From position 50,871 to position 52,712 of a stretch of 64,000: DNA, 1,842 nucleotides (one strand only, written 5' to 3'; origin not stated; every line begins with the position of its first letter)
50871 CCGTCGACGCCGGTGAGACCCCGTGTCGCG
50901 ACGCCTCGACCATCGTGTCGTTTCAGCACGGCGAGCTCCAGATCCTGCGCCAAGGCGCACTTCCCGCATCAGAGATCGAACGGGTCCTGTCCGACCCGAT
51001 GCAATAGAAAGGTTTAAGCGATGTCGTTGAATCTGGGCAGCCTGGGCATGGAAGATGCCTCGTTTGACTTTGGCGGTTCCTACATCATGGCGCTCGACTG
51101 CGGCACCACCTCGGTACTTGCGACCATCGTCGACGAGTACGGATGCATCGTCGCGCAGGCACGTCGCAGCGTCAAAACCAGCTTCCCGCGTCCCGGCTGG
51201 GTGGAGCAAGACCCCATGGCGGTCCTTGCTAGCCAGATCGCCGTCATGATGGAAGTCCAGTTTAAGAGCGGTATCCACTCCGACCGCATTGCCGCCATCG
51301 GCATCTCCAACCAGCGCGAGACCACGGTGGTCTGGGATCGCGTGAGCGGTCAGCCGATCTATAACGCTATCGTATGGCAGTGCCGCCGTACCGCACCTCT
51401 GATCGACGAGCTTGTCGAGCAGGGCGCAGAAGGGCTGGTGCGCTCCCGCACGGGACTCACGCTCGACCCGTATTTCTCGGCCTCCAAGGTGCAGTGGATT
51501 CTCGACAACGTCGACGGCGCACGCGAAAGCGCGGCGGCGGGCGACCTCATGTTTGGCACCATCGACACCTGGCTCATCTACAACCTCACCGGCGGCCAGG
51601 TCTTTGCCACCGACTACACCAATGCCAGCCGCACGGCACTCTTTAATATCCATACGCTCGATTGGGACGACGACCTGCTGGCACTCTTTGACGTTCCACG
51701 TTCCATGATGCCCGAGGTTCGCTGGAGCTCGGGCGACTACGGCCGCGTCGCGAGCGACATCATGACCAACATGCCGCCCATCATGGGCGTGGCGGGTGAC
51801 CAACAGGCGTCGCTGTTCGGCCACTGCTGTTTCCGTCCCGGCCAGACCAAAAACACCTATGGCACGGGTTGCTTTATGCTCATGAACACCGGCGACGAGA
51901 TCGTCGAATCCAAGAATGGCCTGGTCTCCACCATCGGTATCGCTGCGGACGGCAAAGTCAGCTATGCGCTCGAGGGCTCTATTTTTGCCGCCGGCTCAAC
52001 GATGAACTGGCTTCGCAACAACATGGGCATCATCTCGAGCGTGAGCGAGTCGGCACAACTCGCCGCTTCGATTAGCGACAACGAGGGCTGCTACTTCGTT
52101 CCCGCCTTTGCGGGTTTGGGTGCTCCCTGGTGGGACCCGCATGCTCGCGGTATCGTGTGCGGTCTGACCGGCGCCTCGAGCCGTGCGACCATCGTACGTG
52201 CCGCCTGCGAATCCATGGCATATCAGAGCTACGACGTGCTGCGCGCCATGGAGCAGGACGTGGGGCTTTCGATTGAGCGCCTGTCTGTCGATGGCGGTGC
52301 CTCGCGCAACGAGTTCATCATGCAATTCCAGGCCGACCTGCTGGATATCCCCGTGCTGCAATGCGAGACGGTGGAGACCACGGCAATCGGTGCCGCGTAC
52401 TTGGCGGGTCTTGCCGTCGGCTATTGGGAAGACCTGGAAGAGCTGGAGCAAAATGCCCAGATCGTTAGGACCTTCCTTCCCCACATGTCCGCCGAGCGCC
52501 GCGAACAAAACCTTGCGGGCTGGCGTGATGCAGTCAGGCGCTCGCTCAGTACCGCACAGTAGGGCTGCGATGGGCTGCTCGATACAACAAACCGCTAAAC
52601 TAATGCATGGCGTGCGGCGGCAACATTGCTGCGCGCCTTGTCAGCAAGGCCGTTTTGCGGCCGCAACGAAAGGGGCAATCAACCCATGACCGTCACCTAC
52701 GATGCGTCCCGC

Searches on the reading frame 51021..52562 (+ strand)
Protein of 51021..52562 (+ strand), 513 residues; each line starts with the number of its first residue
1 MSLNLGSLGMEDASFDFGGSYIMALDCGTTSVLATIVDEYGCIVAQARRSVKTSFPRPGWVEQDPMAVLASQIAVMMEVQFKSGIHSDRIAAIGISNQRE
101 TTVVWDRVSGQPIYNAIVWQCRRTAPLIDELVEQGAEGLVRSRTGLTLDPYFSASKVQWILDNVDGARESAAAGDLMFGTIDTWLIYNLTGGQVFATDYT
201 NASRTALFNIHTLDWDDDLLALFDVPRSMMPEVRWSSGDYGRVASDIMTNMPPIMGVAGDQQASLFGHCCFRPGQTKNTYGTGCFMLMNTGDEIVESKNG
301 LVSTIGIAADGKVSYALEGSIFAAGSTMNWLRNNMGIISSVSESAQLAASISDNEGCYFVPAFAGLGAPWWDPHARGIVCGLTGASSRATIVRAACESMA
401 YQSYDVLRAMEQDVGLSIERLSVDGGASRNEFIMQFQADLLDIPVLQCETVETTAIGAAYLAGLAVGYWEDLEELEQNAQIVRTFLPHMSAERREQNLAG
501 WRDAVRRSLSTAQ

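Call 26: search_protein_families(library=pfam, proteins=[window:51021-52562:+])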
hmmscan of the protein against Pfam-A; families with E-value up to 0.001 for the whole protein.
window:51021-52562:+ (513 aa): 2 families
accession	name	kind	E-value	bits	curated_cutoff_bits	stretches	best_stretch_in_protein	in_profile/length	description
PF00370.27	FGGY_N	-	9.6e-75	251.8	28.8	1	21-267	1-245/245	FGGY family of carbohydrate kinases, N-terminal domain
PF02782.22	FGGY_C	-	5.7e-43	147.4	27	1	278-465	3-197/198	FGGY family of carbohydrate kinases, C-terminal domain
